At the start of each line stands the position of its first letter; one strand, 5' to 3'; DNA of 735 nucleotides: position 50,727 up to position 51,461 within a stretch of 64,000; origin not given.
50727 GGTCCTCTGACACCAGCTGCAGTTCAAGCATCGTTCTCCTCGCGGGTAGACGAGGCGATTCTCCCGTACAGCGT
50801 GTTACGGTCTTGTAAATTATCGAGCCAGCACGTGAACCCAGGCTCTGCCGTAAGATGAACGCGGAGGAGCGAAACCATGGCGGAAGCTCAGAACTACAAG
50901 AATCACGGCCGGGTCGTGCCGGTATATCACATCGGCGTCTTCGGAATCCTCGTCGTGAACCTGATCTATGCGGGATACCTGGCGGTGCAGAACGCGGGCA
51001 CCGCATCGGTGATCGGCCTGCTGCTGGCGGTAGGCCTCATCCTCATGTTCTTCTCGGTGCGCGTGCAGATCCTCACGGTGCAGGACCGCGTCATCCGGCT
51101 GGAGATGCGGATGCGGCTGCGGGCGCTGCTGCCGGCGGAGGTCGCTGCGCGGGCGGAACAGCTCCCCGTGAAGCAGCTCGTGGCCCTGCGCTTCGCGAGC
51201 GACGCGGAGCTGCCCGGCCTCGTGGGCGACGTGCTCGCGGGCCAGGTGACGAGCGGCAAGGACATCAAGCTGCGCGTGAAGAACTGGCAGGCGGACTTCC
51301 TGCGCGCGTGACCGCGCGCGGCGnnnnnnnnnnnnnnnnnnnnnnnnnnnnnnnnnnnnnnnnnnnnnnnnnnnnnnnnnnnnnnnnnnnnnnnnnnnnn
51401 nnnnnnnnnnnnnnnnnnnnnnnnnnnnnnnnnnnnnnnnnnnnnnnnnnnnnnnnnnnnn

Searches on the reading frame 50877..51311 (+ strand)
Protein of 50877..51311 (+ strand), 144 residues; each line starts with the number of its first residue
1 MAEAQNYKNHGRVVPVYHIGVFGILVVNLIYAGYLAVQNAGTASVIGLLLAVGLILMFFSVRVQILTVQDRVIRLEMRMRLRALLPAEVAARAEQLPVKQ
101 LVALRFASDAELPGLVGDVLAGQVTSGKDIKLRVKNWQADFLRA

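Call 5: search_protein_families(library=pfam, proteins=[window:50877-51311:+])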
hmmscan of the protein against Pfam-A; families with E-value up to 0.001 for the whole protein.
window:50877-51311:+ (144 aa): 1 family
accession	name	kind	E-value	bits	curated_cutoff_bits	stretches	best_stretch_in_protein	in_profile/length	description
PF20136.4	DUF6526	-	1.9e-35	122.5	23.7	1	3-143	2-144/145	Family of unknown function (DUF6526)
